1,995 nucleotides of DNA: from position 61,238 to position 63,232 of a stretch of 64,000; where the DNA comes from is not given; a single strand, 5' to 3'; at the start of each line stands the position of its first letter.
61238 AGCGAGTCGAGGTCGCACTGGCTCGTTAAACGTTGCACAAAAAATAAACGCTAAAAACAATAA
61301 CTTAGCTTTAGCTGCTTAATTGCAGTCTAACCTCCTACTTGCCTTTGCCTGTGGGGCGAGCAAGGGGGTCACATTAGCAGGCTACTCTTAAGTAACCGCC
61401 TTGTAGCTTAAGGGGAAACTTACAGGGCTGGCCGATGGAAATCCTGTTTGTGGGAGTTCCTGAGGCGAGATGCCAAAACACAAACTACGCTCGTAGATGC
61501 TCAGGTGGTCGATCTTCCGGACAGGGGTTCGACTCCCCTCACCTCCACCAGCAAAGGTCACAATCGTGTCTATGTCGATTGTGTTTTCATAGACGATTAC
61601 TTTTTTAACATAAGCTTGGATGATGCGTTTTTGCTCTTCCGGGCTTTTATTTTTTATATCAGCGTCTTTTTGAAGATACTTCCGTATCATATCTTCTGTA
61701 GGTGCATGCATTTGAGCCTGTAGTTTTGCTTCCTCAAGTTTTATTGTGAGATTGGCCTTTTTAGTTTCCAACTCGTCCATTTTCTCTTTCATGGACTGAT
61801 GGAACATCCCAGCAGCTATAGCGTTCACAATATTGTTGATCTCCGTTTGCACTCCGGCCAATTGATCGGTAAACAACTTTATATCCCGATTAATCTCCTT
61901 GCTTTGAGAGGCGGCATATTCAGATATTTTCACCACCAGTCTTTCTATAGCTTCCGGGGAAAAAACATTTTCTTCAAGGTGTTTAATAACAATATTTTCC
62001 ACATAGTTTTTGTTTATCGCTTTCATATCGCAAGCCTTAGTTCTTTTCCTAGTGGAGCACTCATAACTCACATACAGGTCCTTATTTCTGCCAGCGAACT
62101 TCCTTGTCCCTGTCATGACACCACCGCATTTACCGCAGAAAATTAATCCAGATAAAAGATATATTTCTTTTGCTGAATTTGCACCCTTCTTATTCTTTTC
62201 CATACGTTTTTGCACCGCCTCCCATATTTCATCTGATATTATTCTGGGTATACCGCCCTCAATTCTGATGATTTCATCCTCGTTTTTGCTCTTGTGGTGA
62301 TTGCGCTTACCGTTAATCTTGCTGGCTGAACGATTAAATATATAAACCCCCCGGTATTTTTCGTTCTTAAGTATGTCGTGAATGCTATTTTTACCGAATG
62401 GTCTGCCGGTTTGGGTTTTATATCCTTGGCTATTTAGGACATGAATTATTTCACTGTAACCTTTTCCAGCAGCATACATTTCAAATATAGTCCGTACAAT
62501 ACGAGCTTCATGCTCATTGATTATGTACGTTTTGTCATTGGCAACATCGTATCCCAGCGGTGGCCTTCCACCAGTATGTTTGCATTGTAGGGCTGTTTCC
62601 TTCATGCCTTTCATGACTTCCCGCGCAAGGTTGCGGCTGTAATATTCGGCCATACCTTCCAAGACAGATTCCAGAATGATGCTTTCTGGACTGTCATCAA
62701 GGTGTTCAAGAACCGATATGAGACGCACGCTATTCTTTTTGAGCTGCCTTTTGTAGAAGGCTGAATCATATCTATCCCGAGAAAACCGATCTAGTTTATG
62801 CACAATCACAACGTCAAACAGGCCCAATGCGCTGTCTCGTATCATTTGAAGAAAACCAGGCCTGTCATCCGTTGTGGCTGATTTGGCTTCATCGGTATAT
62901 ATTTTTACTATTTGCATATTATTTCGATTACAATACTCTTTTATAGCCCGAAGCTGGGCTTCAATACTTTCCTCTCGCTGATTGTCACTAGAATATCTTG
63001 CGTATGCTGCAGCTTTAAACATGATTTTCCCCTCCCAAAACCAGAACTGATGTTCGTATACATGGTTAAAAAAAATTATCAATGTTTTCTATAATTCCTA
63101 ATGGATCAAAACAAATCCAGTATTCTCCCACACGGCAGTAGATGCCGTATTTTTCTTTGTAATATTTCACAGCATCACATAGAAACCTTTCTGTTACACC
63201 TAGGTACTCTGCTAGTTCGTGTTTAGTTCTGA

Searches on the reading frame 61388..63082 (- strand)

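Call 74: search_protein_families(library=pfam, proteins=[window:61388-63082:-], max_evalue=0.00001)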
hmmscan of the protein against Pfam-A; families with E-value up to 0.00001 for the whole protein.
window:61388-63082:- (564 aa): 3 families
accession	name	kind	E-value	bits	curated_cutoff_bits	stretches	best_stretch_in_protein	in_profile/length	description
PF00239.26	Resolvase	-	2e-29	103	23.3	1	24-165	1-141/145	Resolvase, N terminal domain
PF07508.19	Recombinase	-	3e-26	92.1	21.1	1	190-297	1-102/102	Recombinase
PF13408.12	Zn_ribbon_recom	-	5.6e-15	55.9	25.3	1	309-369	1-57/58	Recombinase zinc beta ribbon domain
